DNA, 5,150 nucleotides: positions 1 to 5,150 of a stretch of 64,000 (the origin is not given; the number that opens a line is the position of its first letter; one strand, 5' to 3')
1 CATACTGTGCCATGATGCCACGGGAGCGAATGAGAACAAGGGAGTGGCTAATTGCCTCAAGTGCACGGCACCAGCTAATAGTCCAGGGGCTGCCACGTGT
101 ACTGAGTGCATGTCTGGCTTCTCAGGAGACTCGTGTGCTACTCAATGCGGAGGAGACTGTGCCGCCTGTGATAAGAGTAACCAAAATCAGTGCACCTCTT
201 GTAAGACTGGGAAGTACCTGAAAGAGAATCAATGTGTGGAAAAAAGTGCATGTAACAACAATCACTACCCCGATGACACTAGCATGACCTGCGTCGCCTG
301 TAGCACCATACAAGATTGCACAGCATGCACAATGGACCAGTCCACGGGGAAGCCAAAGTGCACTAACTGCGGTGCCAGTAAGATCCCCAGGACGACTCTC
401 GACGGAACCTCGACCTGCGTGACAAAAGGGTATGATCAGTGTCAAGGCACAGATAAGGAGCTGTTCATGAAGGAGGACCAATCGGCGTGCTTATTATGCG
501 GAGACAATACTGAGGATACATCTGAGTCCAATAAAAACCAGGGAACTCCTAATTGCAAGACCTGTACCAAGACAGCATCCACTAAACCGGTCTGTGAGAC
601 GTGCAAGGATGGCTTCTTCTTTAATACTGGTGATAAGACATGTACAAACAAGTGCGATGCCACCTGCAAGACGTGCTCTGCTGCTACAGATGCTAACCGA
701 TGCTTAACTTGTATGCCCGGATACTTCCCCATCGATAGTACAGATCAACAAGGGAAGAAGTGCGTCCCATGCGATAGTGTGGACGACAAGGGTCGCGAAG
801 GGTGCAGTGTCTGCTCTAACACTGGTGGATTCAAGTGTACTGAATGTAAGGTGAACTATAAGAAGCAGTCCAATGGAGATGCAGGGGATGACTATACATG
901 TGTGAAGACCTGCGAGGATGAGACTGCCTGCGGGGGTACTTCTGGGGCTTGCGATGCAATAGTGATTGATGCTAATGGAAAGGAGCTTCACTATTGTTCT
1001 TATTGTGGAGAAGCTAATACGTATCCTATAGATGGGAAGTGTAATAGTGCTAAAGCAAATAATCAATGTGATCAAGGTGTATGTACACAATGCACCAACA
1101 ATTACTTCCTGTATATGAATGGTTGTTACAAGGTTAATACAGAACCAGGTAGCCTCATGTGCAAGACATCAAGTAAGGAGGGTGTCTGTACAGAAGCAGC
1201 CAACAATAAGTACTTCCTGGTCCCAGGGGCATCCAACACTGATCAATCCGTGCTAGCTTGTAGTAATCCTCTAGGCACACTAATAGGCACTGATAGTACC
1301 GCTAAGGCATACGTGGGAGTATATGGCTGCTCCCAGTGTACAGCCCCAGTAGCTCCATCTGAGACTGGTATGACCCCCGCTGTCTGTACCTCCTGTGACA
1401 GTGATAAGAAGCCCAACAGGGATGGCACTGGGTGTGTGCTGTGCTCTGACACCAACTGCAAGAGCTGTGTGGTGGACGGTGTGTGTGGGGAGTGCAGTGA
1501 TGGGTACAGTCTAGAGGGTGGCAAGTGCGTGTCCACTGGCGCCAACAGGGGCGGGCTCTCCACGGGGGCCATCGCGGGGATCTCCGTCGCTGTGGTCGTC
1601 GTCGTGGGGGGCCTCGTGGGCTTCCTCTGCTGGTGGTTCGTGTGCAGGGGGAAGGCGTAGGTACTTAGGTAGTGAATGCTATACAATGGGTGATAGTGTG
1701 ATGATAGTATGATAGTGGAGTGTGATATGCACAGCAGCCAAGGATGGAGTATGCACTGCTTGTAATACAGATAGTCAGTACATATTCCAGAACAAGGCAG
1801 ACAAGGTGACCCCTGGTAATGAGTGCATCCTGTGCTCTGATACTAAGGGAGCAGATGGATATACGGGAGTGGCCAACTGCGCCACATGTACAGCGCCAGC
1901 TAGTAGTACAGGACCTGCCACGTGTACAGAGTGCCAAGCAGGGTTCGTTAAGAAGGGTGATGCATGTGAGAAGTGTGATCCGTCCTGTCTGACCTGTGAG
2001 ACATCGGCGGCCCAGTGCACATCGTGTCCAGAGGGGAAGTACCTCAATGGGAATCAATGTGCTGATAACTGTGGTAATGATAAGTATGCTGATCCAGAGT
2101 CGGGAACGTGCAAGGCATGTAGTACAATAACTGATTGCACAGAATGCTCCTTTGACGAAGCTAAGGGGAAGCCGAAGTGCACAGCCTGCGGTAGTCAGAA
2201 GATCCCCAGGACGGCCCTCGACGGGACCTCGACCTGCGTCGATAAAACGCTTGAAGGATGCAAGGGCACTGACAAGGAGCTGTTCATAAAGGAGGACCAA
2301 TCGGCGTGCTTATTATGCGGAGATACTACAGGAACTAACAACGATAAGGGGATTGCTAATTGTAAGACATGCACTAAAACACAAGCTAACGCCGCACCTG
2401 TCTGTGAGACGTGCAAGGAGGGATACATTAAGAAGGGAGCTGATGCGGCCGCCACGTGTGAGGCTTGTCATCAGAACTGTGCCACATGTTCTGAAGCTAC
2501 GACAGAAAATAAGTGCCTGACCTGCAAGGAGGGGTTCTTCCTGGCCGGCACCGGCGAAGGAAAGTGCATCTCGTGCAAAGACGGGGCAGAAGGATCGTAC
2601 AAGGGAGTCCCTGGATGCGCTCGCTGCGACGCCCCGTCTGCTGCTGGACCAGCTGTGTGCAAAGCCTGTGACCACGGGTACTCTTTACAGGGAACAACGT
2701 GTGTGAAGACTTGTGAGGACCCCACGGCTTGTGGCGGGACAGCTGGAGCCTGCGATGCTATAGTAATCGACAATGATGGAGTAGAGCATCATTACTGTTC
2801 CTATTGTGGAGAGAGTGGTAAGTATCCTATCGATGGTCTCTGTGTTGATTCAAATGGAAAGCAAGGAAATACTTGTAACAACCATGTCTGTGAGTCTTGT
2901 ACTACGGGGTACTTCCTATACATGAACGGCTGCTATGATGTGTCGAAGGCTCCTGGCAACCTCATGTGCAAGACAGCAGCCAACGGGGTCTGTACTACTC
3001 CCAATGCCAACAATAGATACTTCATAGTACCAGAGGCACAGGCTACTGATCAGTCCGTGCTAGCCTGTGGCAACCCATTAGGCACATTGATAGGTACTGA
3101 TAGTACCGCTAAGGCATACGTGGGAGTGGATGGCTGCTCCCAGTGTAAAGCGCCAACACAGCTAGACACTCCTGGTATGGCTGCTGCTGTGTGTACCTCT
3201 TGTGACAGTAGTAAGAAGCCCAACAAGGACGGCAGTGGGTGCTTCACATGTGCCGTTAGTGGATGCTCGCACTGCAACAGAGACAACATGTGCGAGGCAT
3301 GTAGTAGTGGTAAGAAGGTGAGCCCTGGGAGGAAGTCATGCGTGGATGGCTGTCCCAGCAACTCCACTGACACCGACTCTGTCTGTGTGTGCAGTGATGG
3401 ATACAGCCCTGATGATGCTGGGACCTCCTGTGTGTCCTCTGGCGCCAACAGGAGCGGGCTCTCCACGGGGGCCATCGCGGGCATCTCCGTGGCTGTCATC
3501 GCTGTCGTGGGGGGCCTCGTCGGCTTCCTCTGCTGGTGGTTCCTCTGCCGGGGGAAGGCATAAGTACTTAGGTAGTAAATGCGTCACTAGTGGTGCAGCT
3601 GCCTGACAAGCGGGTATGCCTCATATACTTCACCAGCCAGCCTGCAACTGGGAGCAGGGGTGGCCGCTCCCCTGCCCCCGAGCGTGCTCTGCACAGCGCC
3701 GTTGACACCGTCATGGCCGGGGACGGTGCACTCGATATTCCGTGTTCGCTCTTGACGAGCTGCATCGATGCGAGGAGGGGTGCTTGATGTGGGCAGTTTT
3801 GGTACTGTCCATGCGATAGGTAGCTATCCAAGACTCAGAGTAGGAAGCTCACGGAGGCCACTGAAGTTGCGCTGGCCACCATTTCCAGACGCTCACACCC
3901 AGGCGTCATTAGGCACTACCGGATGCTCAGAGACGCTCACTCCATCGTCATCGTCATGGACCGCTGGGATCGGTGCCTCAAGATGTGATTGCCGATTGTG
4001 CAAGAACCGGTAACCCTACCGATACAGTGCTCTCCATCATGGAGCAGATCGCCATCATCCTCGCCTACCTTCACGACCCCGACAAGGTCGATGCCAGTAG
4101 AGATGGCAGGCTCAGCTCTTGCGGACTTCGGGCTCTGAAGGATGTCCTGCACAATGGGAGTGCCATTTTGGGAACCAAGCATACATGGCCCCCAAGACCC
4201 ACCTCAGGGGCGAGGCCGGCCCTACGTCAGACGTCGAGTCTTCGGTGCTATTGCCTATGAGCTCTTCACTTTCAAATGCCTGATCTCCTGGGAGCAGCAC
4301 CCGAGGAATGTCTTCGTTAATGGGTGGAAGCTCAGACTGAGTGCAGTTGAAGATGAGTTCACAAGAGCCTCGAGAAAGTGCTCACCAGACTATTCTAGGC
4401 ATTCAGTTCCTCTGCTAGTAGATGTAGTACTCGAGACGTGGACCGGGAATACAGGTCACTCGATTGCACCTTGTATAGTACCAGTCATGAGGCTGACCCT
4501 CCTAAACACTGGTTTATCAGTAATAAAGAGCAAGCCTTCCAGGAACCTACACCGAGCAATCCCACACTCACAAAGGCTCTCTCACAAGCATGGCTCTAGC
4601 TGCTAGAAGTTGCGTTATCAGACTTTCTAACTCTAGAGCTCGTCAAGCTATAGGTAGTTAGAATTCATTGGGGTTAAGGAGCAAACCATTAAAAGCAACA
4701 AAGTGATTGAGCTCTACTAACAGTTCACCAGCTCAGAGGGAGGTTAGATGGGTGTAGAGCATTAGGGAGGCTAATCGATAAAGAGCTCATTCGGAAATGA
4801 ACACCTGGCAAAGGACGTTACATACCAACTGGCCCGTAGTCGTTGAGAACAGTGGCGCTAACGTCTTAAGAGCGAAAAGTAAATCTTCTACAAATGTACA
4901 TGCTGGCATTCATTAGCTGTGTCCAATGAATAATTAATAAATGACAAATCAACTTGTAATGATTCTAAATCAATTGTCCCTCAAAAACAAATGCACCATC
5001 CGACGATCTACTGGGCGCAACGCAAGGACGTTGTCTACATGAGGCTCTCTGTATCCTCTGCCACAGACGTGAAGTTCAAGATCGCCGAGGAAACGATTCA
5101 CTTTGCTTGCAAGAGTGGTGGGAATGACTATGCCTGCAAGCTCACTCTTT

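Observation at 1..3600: Tandem VSP pair: a complete VSP 3' end followed 61 nt later by a 5'-truncated VSP copy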

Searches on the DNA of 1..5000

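Call 59: search_rna_families(source=window, start=1, end=5000, threshold=gathering)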
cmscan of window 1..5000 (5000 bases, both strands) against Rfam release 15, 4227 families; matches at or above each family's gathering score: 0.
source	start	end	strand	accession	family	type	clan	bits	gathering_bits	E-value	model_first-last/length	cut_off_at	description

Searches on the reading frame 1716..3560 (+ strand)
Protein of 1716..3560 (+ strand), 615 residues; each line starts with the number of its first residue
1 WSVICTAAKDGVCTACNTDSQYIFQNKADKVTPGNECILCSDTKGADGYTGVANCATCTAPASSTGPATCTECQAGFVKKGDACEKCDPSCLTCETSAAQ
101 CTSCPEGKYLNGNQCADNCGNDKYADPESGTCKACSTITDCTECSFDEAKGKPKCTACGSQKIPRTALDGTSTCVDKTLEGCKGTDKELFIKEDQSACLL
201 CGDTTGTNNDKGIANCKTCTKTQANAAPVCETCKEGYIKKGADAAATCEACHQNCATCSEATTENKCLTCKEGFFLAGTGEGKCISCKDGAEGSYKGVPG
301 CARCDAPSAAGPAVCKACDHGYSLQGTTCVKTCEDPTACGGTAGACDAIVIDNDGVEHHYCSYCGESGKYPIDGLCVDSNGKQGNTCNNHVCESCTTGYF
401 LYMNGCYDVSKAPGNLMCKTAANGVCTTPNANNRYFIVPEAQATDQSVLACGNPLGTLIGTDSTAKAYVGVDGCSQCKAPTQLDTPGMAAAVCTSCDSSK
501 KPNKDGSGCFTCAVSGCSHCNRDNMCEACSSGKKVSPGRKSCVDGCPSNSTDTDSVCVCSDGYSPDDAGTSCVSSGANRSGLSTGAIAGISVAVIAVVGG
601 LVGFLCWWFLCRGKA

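Call 6: find_homologous_proteins(query=window:1716-3560:+, max_evalue=1e-20)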
Query window:1716-3560:+ (615 aa): 299 proteins with E <= 1e-20 among 8000 candidates; the best 120 are listed.
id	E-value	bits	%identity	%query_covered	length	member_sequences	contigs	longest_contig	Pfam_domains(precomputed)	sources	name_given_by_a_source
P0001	6.6e-228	776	62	100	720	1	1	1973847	PF03302.19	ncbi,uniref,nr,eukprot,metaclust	ncbi:VSP [Giardia duodenalis]|uniref:VSP n=1 Tax=Giardia intestinalis (strain ATCC 50803 / WB clone 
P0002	2.7e-215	735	62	100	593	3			PF03302.19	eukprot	eukprot:XP_001707790.1 VSP [Giardia lamblia ATCC 50803]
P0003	1.9e-214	732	61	100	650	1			PF03302.19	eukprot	eukprot:XP_001707663.1 VSP [Giardia lamblia ATCC 50803]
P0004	1.6e-213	729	60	100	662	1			PF03302.19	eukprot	eukprot:XP_001707667.1 VSP [Giardia lamblia ATCC 50803]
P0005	4.1e-208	711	62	97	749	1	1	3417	PF03302.19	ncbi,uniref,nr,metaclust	ncbi:Variant-specific surface protein [Giardia duodenalis]|uniref:Variant-specific surface protein n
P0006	2.8e-207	708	59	100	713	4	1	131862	PF03302.19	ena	-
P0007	1.3e-205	703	59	100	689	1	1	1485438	PF03302.19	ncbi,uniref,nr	ncbi:VSP [Giardia duodenalis]|uniref:VSP n=1 Tax=Giardia intestinalis (strain ATCC 50803 / WB clone 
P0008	2.2e-204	699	60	100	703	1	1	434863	PF03302.19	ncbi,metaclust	ncbi:Variant-specific surface protein, partial [Giardia duodenalis]|metaclust:status=active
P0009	1.0e-203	697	59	100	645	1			PF03302.19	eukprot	eukprot:XP_001703902.1 VSP [Giardia lamblia ATCC 50803]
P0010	3.0e-203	695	59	100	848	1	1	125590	PF03302.19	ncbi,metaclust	ncbi:Variant-specific surface protein, partial [Giardia duodenalis]|metaclust:status=active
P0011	6.7e-203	694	58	100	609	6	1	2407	PF03302.19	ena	-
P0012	8.9e-201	687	59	100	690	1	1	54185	PF03302.19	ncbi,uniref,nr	ncbi:VSP [Giardia lamblia P15]|uniref:VSP n=1 Tax=Giardia intestinalis (strain P15) TaxID=658858 Rep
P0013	2.0e-198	679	59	100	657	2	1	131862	PF03302.19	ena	-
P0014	9.5e-197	674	58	100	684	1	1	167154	PF03302.19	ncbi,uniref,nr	ncbi:VSP [Giardia lamblia P15]|uniref:VSP n=1 Tax=Giardia intestinalis (strain P15) TaxID=658858 Rep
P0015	1.2e-189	650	57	100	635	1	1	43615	PF03302.19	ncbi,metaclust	ncbi:Variant-specific surface protein, partial [Giardia duodenalis]|metaclust:status=active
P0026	9.8e-168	578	52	100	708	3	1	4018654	PF03302.19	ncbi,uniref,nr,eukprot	ncbi:VSP [Giardia duodenalis]|uniref:VSP n=1 Tax=Giardia intestinalis (strain ATCC 50803 / WB clone 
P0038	1.2e-158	548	51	100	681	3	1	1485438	PF03302.19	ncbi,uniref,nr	ncbi:VSP [Giardia duodenalis]|uniref:VSP n=1 Tax=Giardia intestinalis (strain ATCC 50803 / WB clone 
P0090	2.2e-129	451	50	77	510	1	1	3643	PF03302.19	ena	-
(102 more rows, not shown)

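Call 21: find_encoding_contigs(protein=P0011, flank=10000, max_places=6)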
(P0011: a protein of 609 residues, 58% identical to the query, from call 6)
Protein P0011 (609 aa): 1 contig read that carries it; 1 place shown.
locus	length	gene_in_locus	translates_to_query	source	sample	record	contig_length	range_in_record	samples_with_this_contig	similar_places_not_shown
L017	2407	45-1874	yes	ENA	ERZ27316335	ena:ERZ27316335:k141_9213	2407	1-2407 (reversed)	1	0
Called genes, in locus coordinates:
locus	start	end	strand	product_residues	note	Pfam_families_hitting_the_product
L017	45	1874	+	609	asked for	PF03302:VSP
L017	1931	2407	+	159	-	?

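Call 22: find_encoding_contigs(protein=P0013, flank=10000, max_places=4)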
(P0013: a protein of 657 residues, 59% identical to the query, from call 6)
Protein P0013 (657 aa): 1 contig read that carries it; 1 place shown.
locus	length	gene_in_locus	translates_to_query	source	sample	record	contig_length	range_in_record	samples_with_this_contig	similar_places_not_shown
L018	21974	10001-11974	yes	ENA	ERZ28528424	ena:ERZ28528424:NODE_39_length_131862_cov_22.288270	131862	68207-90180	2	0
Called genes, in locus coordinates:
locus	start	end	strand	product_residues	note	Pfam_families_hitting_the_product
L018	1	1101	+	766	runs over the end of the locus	-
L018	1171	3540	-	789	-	-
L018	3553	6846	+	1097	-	-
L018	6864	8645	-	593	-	PF00069:Pkinase, PF07714:PK_Tyr_Ser-Thr, PF12796:Ank_2, PF13637:Ank_4 (faint), PF00023:Ank (faint), PF13606:Ank_3 (faint), PF13857:Ank_5 (faint), PF12796:Ank_2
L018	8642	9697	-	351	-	PF00069:Pkinase, PF07714:PK_Tyr_Ser-Thr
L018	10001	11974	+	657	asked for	PF03302:VSP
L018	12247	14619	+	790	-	PF00023:Ank (faint), PF12796:Ank_2 (weak), PF13606:Ank_3 (faint), PF13637:Ank_4 (faint), PF13857:Ank_5 (faint), PF12796:Ank_2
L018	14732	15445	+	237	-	PF10274:ParcG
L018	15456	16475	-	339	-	-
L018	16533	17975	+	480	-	-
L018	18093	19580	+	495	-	PF09368:Sas10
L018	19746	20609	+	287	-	PF01569:PAP2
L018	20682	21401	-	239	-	PF04157:EAP30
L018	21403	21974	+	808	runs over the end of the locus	PF00004:AAA, PF06068:TIP49 (faint), PF13191:AAA_16 (faint), PF13401:AAA_22 (faint), PF17862:AAA_lid_3, PF00004:AAA, PF17862:AAA_lid_3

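Call 27: find_encoding_contigs(protein=P0038, flank=6000, max_places=3)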
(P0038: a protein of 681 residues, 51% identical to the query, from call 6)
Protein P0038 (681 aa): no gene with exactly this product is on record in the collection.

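Call 28: find_encoding_contigs(protein=P0026, flank=6000, max_places=3)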
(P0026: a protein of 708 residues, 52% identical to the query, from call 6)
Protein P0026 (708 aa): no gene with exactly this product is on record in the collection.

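Call 32: find_encoding_contigs(protein=P0010, flank=8000, max_places=3)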
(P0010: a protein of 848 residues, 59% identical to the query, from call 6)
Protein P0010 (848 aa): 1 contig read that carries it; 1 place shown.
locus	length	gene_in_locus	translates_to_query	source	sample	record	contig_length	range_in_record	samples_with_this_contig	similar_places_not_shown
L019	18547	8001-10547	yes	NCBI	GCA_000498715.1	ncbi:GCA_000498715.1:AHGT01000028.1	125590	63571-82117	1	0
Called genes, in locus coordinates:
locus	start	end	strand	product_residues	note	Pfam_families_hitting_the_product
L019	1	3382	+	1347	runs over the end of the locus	-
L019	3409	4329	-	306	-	PF06098:Radial_spoke_3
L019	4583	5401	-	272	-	-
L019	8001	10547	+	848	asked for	PF03302:VSP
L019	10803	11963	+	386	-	PF01553:Acyltransferase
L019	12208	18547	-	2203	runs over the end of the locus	-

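Call 33: find_encoding_contigs(protein=P0090, flank=8000, max_places=4)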
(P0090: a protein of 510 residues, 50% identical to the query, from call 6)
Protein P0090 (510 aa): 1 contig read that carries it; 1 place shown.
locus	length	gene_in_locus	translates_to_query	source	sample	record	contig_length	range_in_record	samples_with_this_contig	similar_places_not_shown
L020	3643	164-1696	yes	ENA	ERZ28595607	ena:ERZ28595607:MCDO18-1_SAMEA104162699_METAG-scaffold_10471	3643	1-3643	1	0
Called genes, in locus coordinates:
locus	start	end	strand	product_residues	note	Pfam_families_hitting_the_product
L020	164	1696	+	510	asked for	PF03302:VSP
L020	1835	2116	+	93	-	PF03302:VSP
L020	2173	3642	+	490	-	?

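Call 37: search_protein_families(library=pfam, proteins=[window:1716-3560:+], max_evalue=0.01)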
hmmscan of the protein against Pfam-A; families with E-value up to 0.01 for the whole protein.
window:1716-3560:+ (615 aa): 1 family
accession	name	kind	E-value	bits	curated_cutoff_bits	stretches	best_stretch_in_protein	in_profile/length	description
PF03302.18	VSP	-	8.8e-41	140.5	31.4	2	311-615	121-397/397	Giardia variant-specific surface protein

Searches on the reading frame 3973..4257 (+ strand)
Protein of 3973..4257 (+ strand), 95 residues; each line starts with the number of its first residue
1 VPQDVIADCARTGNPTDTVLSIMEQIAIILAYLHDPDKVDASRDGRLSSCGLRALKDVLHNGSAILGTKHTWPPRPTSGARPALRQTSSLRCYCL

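Call 37: search_protein_families(library=pfam, proteins=[window:3973-4257:+], max_evalue=0.01)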
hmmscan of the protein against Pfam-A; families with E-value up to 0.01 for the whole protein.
window:3973-4257:+ (95 aa): 0 families
